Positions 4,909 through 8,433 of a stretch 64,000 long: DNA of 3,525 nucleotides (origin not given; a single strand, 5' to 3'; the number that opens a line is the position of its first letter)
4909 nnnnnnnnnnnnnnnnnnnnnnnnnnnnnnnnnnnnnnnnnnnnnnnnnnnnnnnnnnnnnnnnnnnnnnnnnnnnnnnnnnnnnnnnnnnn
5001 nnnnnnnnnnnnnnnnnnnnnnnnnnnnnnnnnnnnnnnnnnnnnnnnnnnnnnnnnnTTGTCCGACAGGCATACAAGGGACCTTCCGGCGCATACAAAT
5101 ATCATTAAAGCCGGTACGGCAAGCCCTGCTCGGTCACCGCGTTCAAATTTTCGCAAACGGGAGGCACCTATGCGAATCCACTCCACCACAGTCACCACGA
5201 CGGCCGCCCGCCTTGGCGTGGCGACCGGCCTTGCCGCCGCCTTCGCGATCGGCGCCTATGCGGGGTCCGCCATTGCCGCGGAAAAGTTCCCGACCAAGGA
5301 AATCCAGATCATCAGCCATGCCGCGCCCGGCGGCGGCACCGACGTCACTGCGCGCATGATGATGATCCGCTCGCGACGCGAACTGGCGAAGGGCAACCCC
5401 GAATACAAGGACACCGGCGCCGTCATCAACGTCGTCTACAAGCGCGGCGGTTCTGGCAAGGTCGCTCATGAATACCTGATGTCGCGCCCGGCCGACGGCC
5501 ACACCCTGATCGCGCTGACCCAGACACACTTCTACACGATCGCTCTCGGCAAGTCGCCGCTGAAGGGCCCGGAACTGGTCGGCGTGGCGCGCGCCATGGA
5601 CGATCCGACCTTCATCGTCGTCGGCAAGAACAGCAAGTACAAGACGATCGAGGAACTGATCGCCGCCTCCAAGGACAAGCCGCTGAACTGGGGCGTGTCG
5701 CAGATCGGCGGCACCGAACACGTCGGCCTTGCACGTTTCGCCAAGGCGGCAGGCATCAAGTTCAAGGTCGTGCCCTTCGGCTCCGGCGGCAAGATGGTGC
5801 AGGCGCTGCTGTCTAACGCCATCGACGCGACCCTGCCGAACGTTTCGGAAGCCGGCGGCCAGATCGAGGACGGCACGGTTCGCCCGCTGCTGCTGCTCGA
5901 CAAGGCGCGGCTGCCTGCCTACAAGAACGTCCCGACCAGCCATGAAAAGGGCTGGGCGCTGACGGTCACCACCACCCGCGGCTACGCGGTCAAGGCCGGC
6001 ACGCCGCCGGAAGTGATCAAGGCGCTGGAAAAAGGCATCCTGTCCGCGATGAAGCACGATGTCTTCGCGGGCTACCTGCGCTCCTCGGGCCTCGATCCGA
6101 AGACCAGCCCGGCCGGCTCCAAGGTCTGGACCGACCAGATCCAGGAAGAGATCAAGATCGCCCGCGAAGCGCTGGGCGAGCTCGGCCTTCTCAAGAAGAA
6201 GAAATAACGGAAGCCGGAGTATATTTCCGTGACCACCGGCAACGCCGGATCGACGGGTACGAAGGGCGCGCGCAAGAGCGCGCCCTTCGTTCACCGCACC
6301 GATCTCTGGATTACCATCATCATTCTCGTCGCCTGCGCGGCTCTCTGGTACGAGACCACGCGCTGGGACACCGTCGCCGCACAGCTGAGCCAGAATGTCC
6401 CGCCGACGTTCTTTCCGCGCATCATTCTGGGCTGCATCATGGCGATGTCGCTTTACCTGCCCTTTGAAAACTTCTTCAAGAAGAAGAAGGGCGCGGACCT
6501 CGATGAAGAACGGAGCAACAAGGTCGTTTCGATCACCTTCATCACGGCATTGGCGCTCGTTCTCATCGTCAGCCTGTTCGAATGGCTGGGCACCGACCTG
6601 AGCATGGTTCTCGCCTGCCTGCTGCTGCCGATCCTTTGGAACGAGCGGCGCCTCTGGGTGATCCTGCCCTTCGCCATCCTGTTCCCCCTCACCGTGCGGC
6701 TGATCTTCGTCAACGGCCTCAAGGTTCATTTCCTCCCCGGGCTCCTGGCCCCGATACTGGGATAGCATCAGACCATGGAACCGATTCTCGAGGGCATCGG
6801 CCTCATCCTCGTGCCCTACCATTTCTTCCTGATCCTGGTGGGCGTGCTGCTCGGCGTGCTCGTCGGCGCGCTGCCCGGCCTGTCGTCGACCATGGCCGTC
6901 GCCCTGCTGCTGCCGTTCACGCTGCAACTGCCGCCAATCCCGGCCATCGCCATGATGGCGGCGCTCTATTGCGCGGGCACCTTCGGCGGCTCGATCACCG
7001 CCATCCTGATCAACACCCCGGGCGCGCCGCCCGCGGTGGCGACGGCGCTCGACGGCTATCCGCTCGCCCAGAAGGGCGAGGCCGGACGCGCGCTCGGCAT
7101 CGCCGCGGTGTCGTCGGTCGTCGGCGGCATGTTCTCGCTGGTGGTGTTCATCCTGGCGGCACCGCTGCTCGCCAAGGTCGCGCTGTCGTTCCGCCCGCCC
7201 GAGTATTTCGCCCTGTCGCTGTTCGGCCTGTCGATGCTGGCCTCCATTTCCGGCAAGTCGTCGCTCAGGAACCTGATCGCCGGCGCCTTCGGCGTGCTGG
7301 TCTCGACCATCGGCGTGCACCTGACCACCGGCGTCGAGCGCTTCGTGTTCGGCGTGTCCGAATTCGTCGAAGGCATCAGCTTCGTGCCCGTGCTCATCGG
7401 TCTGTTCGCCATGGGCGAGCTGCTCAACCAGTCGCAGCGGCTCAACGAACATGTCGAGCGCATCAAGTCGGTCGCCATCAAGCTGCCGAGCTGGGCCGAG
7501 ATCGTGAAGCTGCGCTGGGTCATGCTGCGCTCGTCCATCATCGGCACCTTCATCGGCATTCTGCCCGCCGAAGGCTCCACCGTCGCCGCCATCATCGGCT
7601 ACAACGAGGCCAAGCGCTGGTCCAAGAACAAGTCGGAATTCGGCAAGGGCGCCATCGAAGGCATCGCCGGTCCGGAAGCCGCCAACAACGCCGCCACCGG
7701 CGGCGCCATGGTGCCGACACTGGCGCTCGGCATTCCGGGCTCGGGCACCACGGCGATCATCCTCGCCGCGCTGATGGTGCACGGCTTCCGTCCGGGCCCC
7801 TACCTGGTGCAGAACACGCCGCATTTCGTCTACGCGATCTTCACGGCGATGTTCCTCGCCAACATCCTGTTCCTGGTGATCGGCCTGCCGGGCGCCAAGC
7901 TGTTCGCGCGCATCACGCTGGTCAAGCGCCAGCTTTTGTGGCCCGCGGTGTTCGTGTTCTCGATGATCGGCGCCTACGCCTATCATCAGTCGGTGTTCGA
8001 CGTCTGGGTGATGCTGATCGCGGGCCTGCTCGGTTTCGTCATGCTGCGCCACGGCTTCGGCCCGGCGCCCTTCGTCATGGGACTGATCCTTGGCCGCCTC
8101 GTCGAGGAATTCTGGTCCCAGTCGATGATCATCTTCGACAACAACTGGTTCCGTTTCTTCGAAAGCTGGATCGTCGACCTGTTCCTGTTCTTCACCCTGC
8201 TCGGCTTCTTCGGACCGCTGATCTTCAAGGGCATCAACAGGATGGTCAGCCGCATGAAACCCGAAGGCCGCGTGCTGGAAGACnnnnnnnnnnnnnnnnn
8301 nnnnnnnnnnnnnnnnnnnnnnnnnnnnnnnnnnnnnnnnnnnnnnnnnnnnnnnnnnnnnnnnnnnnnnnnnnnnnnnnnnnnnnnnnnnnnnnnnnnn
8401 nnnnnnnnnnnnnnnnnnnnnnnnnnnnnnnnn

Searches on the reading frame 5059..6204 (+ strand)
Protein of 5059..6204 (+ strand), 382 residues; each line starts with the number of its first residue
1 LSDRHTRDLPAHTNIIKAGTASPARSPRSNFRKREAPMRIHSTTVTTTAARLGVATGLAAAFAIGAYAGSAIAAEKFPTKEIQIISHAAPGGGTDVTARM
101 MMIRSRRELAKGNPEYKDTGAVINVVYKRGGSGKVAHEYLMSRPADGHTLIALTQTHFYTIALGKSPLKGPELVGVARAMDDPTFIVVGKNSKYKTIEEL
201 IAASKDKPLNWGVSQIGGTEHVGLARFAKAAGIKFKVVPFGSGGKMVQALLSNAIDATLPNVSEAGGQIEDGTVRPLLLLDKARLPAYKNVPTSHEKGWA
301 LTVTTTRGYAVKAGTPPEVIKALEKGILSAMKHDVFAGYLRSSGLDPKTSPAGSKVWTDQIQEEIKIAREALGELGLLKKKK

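Call 74: search_protein_families(library=pfam, proteins=[window:5059-6204:+], max_evalue=0.001)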
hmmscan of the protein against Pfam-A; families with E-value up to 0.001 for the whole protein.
window:5059-6204:+ (382 aa): 1 family
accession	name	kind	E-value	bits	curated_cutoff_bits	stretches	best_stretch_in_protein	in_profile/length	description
PF03401.19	TctC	-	3.2e-24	86.3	27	1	125-366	18-263/274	Tripartite tricarboxylate transporter family receptor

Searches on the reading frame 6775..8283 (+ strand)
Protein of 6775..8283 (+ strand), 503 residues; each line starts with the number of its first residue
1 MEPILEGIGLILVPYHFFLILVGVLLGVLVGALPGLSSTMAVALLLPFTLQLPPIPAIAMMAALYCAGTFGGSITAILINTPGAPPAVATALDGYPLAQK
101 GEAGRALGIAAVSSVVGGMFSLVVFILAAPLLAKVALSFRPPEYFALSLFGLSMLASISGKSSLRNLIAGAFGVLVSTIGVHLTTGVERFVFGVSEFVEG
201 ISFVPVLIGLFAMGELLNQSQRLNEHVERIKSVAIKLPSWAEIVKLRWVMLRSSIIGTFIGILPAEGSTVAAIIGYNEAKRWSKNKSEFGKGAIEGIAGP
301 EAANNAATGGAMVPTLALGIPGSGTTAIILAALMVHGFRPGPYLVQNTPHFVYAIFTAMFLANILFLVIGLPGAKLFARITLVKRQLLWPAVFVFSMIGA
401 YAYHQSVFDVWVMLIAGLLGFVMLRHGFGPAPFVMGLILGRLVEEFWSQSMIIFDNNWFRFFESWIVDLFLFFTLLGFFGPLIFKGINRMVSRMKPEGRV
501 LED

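Call 74: search_protein_families(library=pfam, proteins=[window:6775-8283:+], max_evalue=0.001)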
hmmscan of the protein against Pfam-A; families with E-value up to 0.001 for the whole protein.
window:6775-8283:+ (503 aa): 1 family
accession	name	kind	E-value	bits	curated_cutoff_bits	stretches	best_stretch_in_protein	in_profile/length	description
PF01970.21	TctA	-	1.4e-155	518.5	28.9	1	18-434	2-422/423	Tripartite tricarboxylate transporter TctA family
